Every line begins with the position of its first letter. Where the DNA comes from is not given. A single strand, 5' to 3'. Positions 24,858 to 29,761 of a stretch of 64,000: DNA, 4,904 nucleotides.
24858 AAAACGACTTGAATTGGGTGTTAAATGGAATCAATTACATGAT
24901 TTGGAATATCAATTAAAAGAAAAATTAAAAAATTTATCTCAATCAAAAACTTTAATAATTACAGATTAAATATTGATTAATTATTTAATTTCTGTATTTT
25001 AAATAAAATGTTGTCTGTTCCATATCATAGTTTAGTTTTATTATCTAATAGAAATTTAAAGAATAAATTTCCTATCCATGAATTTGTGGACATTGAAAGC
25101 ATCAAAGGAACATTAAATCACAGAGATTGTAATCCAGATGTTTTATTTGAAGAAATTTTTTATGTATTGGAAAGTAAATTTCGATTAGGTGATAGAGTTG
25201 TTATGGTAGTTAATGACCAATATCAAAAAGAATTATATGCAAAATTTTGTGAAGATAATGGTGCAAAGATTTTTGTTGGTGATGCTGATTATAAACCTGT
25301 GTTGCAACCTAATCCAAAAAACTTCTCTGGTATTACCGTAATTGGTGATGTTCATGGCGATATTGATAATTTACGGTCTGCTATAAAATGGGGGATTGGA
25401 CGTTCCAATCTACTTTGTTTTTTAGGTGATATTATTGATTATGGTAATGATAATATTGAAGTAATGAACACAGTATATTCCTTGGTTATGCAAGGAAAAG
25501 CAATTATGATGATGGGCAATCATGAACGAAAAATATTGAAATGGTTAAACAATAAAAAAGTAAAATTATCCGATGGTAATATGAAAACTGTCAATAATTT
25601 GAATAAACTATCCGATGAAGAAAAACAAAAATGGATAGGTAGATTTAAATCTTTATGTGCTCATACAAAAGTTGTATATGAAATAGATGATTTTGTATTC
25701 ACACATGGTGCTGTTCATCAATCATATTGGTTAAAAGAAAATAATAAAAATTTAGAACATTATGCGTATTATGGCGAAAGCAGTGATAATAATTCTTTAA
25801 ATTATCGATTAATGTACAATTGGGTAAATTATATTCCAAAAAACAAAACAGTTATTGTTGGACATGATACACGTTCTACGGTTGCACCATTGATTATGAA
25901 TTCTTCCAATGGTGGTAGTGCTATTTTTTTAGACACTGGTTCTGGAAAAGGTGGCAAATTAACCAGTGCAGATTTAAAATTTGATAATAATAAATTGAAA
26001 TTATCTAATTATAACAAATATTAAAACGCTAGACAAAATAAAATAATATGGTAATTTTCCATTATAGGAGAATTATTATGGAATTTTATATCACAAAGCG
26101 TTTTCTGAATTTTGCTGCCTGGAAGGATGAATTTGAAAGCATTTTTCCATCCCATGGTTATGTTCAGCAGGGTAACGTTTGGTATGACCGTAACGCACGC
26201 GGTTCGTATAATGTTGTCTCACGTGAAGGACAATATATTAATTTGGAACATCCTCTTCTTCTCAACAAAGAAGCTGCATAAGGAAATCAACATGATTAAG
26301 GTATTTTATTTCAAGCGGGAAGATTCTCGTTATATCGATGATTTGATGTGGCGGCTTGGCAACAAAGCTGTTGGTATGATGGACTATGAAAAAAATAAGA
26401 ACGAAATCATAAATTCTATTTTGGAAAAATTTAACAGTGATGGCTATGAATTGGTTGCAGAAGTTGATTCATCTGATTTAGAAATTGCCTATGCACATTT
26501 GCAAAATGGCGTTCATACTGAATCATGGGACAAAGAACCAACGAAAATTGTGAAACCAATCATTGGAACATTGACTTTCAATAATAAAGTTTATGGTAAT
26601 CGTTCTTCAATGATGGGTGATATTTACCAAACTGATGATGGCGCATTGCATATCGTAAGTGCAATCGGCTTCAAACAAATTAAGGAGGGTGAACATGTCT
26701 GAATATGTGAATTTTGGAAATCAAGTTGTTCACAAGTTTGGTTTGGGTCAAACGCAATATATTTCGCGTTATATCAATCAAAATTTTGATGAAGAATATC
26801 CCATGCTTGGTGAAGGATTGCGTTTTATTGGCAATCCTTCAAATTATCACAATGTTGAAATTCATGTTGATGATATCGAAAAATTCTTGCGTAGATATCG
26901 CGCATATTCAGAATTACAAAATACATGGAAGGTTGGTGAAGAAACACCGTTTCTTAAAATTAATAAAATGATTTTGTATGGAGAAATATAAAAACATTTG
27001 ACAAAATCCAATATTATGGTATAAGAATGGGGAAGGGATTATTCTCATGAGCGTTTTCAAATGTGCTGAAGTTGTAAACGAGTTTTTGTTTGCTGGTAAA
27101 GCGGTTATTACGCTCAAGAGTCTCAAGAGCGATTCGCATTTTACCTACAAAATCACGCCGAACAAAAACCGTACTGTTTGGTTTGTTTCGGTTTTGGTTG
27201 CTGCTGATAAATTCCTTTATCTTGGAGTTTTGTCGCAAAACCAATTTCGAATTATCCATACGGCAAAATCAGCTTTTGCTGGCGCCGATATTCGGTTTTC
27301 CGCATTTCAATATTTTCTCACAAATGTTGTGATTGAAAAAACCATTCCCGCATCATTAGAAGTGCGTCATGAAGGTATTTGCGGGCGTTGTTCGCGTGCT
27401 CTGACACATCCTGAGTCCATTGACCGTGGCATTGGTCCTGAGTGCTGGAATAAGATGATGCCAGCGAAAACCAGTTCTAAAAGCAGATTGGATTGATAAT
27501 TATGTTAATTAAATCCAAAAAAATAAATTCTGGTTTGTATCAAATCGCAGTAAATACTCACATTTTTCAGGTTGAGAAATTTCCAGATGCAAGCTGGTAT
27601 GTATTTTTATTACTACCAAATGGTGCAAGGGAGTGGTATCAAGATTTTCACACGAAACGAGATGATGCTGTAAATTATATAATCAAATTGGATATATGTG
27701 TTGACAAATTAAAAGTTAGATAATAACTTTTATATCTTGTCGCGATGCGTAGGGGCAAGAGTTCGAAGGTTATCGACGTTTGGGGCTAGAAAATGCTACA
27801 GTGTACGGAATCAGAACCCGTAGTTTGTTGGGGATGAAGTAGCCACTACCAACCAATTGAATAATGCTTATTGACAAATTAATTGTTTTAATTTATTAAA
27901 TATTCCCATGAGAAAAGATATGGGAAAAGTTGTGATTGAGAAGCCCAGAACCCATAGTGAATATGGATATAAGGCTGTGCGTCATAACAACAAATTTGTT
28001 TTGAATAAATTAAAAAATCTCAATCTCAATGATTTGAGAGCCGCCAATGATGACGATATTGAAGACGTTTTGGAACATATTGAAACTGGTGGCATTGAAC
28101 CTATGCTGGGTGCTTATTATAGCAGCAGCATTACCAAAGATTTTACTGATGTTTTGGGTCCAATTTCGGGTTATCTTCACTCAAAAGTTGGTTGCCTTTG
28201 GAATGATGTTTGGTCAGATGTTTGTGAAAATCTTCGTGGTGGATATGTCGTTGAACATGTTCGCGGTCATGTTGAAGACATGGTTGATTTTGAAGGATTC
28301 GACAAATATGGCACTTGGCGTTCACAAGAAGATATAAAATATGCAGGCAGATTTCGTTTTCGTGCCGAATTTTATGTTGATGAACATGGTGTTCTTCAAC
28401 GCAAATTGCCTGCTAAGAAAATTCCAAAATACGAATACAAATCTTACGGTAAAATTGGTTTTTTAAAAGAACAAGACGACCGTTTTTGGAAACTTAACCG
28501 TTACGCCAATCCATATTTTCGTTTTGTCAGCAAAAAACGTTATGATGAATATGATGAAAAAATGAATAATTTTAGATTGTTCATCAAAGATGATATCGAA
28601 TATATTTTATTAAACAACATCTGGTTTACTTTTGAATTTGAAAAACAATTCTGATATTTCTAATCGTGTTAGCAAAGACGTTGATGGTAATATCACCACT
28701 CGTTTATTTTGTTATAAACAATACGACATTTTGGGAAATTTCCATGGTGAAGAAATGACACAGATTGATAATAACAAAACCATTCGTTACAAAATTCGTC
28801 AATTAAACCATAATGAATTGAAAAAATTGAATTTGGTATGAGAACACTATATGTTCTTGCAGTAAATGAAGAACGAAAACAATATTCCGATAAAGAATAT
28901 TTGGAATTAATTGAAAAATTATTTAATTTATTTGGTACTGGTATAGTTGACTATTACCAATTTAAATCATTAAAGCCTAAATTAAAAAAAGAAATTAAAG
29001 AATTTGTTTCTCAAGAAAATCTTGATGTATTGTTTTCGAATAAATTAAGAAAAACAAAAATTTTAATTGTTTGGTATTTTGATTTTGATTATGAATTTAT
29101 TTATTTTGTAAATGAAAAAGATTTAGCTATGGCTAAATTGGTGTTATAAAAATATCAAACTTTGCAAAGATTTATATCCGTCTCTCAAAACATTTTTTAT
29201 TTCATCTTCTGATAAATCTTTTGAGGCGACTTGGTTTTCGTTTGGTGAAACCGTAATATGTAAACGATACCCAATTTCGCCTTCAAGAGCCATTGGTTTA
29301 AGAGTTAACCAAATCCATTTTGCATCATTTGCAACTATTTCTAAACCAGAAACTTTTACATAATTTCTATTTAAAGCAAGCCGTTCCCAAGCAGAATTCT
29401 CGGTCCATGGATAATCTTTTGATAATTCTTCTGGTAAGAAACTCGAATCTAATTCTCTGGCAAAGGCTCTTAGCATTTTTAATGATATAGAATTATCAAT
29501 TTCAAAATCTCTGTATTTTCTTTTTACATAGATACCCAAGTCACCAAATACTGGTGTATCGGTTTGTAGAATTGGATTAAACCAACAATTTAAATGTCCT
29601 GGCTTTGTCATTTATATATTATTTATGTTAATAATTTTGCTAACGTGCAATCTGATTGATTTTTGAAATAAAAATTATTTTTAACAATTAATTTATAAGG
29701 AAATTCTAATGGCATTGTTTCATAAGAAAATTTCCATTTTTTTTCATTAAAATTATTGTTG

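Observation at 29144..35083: Minus-strand island of small genes carrying an ADP-ribose / nucleotide-signalling toolkit (WGR, HGT-type ART-like, SLOG-like, minimal NTase); the macro domain lies in an earlier operon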

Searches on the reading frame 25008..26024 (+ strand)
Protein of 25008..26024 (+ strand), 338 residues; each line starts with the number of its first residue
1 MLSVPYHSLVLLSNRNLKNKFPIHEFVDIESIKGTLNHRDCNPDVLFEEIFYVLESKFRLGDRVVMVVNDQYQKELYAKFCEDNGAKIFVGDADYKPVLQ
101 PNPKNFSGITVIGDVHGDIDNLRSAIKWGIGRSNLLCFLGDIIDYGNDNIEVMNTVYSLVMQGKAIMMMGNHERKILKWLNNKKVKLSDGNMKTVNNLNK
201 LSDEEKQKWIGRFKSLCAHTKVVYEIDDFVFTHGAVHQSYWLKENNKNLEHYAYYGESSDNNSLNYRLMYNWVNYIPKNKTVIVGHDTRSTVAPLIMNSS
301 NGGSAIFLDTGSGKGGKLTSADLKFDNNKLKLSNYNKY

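Call 67: search_protein_families(library=phrogs, max_evalue=0.001, proteins=[window:25008-26024:+])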
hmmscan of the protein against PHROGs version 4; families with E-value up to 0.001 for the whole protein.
window:25008-26024:+ (338 aa): 5 families
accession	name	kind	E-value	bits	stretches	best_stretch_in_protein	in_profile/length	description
phrog_246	-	other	1e-29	104.9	1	111-330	180-389/417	NinI-like serine-threonine phosphatase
phrog_8238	-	DNA, RNA and nucleotide metabolism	3.9e-13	49.4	1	105-325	170-380/737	RNA ligase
phrog_20114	-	other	4.8e-10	40.9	1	109-219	5-115/131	phosphoesterase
phrog_1649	-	other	4.6e-06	26.5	1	107-292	36-213/308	metallo-phosphoesterase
phrog_28031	-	unknown function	0.00034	20.8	0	136-323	179-359/406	-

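Call 78: search_protein_families(library=pfam, max_evalue=1, proteins=[window:25008-26024:+])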
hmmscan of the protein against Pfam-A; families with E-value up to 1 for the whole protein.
window:25008-26024:+ (338 aa): 3 families
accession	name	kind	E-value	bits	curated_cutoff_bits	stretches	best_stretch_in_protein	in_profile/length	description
PF00149.33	Metallophos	-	4.6e-13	50.5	21.5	1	109-287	3-188/191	Calcineurin-like phosphoesterase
PF05046.19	Img2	-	0.0014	19.3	34.4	1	108-184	26-83/84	Mitochondrial large subunit ribosomal protein (Img2)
PF12850.12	Metallophos_2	-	0.028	14.9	27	1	109-244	3-91/154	Calcineurin-like phosphoesterase superfamily domain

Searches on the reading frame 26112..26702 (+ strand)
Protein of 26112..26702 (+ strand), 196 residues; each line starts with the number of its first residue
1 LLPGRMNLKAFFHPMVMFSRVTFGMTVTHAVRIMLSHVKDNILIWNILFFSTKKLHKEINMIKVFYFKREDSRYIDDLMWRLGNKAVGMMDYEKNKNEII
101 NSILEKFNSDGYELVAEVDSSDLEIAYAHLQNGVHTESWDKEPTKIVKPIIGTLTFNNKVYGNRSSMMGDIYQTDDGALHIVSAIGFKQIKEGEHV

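Call 67: search_protein_families(library=phrogs, max_evalue=0.001, proteins=[window:26112-26702:+])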
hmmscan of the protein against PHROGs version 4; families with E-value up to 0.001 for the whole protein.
window:26112-26702:+ (196 aa): 0 families

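Call 78: search_protein_families(library=pfam, max_evalue=1, proteins=[window:26112-26702:+])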
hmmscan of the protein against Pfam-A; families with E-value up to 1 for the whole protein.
window:26112-26702:+ (196 aa): 1 family
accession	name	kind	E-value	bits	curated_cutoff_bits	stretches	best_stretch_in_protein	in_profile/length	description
PF01125.22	BUD31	-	0.2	11.8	23.8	1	52-115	38-101/146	Pre-mRNA-splicing factor BUD31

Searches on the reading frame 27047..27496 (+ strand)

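Call 67: search_protein_families(library=phrogs, max_evalue=0.001, proteins=[window:27047-27496:+])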
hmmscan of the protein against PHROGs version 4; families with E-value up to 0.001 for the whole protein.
window:27047-27496:+ (149 aa): 5 families
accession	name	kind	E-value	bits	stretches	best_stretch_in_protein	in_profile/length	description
phrog_20259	-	unknown function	5.5e-37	127.7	1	3-138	4-138/140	-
phrog_636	-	unknown function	1.1e-09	39.9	1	110-140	205-235/254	-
phrog_25989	-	unknown function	1.3e-08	36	1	111-142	4-35/70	-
phrog_6032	-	unknown function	3.7e-07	31.1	1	92-137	229-274/296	-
phrog_4046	-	unknown function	2.8e-05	24.7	1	107-137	269-299/301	-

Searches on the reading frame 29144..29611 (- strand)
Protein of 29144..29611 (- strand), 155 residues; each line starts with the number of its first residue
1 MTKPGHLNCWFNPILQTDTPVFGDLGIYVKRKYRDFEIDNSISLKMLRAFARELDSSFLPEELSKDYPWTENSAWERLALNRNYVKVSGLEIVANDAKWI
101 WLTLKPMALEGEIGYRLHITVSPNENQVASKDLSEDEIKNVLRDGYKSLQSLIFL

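Call 3: search_protein_families(library=pfam, max_evalue=0.1, proteins=[window:29144-29611:-])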
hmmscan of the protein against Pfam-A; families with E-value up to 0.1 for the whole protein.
window:29144-29611:- (155 aa): 0 families

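Call 4: search_protein_families(library=phrogs, max_evalue=0.01, proteins=[window:29144-29611:-])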
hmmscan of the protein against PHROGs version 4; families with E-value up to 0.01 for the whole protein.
window:29144-29611:- (155 aa): 0 families

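Call 34: search_protein_families(library=ncbifam, max_evalue=0.1, proteins=[window:29144-29611:-])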
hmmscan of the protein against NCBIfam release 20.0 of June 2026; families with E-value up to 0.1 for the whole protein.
window:29144-29611:- (155 aa): 0 families

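Call 73: search_protein_families(library=padloc, max_evalue=0.01, proteins=[window:29144-29611:-])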
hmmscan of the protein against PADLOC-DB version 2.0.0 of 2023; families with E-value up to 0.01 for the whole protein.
window:29144-29611:- (155 aa): 0 families
